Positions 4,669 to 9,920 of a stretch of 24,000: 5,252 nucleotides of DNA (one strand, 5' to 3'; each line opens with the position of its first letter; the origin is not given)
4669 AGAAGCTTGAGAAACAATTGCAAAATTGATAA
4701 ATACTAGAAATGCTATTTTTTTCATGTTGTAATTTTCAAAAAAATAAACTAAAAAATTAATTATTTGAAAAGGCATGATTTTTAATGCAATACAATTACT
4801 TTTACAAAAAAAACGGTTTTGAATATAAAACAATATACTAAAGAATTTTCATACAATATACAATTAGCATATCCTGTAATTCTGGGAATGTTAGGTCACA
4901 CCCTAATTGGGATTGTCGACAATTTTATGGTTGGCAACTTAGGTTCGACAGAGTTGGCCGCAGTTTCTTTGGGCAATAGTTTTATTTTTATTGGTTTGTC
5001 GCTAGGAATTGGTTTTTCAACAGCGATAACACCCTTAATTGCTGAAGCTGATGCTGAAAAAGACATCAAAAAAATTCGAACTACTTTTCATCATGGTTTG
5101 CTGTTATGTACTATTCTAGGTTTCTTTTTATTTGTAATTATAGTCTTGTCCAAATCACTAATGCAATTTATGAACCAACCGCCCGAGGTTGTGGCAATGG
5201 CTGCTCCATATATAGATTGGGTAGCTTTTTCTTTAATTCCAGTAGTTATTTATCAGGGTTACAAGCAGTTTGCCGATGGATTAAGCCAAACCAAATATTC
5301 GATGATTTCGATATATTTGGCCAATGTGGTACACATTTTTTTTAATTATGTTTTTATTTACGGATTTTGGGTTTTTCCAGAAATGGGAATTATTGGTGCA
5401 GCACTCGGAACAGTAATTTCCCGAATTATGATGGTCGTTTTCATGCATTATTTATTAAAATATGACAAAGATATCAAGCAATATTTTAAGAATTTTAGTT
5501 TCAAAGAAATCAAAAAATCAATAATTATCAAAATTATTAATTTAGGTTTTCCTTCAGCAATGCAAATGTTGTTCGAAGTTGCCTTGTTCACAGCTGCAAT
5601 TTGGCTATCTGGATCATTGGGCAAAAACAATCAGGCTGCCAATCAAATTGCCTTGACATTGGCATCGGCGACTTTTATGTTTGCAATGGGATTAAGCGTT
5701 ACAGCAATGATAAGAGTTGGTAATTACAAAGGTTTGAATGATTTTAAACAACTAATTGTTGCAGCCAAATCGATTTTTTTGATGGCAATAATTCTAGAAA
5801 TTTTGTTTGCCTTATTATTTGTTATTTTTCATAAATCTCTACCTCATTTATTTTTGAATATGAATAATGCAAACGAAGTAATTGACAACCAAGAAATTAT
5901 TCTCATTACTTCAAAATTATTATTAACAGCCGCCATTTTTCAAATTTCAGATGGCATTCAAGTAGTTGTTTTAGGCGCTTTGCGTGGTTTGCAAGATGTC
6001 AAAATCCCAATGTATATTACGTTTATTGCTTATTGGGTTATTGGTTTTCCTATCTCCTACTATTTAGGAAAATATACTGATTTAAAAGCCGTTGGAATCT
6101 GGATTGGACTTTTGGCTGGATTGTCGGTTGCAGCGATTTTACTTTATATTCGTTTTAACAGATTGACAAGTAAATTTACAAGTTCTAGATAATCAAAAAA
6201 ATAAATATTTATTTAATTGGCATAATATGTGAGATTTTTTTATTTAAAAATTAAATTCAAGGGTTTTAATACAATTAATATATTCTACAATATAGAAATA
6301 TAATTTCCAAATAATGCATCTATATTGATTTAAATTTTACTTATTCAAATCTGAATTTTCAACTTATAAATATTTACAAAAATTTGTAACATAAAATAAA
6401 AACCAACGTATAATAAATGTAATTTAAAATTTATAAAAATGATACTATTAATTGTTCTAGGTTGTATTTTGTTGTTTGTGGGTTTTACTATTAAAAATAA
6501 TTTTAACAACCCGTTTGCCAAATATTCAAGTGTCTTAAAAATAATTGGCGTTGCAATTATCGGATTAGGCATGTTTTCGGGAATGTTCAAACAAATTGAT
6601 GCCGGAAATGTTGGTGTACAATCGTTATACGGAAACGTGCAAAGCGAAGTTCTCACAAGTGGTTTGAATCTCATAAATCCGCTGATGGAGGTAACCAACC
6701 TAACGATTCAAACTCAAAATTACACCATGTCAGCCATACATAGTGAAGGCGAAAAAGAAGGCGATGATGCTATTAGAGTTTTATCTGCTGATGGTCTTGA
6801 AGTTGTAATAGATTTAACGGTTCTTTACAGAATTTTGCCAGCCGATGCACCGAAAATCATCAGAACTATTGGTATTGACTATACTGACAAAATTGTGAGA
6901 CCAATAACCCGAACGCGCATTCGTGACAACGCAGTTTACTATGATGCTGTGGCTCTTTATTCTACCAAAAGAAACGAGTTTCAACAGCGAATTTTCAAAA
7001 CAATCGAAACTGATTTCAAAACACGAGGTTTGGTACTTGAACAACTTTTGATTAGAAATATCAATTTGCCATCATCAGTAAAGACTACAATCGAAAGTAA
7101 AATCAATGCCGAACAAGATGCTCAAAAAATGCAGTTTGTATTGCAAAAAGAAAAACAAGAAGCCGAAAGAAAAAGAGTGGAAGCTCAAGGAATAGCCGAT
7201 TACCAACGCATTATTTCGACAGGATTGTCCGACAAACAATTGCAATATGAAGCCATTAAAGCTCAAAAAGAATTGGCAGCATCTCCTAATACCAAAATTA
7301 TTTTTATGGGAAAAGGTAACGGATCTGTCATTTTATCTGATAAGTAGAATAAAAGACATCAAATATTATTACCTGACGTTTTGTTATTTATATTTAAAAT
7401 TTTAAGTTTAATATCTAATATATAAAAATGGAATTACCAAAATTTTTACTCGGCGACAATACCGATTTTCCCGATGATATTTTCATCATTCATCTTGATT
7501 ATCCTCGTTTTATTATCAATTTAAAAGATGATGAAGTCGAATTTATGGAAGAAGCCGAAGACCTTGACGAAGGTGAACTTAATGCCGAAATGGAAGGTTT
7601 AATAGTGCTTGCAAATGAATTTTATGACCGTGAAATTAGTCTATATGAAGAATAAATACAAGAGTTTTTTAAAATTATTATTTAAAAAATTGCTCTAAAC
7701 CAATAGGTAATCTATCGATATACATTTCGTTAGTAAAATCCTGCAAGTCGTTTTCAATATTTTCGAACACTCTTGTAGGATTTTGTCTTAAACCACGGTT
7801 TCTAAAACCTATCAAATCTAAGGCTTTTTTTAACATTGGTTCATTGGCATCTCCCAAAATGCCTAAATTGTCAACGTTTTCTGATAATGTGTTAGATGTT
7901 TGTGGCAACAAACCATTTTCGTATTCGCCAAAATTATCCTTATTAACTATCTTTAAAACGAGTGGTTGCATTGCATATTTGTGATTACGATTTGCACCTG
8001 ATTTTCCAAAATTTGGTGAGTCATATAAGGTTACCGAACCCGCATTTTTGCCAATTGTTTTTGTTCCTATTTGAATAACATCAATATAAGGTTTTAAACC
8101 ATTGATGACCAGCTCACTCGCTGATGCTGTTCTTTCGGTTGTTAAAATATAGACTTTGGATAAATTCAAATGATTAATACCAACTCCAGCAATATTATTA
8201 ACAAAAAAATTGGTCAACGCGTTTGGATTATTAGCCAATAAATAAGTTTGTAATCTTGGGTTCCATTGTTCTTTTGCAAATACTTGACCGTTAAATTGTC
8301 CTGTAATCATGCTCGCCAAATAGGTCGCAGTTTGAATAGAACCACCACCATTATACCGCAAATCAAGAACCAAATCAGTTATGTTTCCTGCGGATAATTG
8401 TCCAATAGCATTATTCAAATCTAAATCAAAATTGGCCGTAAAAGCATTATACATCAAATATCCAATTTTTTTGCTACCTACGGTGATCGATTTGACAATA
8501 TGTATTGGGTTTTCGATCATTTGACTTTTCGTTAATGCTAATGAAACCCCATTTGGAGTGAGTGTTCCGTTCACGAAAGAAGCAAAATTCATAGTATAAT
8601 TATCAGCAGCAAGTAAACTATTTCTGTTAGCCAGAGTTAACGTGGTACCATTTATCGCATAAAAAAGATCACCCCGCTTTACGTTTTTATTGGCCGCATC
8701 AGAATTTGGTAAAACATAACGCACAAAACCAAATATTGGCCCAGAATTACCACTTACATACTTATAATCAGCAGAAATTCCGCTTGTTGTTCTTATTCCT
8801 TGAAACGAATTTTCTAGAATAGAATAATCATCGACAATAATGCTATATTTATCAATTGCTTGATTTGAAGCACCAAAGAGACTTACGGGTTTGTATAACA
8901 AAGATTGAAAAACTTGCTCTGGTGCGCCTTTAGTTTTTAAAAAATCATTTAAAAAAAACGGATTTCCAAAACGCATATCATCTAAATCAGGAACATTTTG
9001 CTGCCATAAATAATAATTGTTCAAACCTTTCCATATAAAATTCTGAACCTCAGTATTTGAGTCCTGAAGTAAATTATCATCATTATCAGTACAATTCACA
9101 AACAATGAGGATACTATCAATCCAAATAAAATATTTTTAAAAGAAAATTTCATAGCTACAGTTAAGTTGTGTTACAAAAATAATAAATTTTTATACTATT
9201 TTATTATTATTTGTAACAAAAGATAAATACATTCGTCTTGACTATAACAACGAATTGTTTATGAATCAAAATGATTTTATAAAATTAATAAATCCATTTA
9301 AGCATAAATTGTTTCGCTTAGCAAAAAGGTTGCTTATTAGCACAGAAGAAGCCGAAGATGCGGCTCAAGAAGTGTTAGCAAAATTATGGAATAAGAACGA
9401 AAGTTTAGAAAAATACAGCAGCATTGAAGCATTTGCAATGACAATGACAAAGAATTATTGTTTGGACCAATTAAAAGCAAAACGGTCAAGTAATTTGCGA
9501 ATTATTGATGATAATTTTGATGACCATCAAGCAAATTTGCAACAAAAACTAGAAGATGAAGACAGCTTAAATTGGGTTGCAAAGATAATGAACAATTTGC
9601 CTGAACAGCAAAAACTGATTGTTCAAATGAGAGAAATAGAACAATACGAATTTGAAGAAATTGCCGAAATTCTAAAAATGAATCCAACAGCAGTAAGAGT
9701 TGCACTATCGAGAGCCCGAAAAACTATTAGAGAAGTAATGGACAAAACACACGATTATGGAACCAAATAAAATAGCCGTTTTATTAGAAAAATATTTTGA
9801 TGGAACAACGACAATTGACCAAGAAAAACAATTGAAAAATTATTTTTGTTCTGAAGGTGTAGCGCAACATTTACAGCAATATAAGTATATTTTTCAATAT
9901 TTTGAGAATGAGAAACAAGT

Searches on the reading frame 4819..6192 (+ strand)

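Call 9: search_protein_families(library=pfam, proteins=[window:4819-6192:+], max_evalue=0.001)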
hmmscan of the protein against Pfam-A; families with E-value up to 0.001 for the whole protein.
window:4819-6192:+ (457 aa): 1 family
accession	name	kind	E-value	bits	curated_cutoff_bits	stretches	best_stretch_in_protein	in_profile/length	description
PF01554.23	MatE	-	1.6e-55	187.6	24.9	2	19-178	1-161/161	MatE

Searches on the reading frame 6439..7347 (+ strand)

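Call 9: search_protein_families(library=pfam, proteins=[window:6439-7347:+], max_evalue=0.001)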
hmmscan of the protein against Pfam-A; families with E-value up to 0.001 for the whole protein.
window:6439-7347:+ (302 aa): 2 families
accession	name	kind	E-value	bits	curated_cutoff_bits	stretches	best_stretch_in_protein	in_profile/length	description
PF01145.31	Band_7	-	1.9e-28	100.1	23.6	1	52-239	2-169/176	SPFH domain / Band 7 family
PF13421.11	Band_7_1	-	0.00035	20.7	24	1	170-221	155-206/211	SPFH domain-Band 7 family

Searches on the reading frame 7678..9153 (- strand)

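Call 9: search_protein_families(library=pfam, proteins=[window:7678-9153:-], max_evalue=0.001)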
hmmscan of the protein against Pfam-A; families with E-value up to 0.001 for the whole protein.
window:7678-9153:- (491 aa): 2 families
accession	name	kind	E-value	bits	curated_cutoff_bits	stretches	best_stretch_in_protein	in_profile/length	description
PF03572.23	Peptidase_S41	-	2.1e-19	70.1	24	1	229-372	1-127/165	Peptidase family S41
PF18294.6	Pept_S41_N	-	1.3e-10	41.5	25.9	1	35-89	1-43/49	Peptidase S41 N-terminal domain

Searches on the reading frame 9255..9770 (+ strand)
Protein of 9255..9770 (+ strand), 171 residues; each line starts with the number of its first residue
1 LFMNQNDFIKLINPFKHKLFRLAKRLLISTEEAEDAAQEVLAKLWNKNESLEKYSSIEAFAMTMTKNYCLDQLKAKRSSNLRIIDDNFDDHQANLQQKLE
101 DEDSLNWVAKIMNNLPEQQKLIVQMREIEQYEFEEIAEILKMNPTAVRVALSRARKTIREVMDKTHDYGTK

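Call 9: search_protein_families(library=pfam, proteins=[window:9255-9770:+], max_evalue=0.001)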
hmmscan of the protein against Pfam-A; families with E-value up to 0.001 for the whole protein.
window:9255-9770:+ (171 aa): 3 families
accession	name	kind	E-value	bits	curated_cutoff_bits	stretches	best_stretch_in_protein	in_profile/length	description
PF08281.18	Sigma70_r4_2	-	4.6e-14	52.2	25.7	1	107-157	3-53/54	Sigma-70, region 4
PF04542.20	Sigma70_r2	-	2.1e-13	50.3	24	1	11-77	1-69/71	Sigma-70 region 2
PF04545.22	Sigma70_r4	-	6.9e-08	32.3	24.1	1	112-160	2-50/50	Sigma-70, region 4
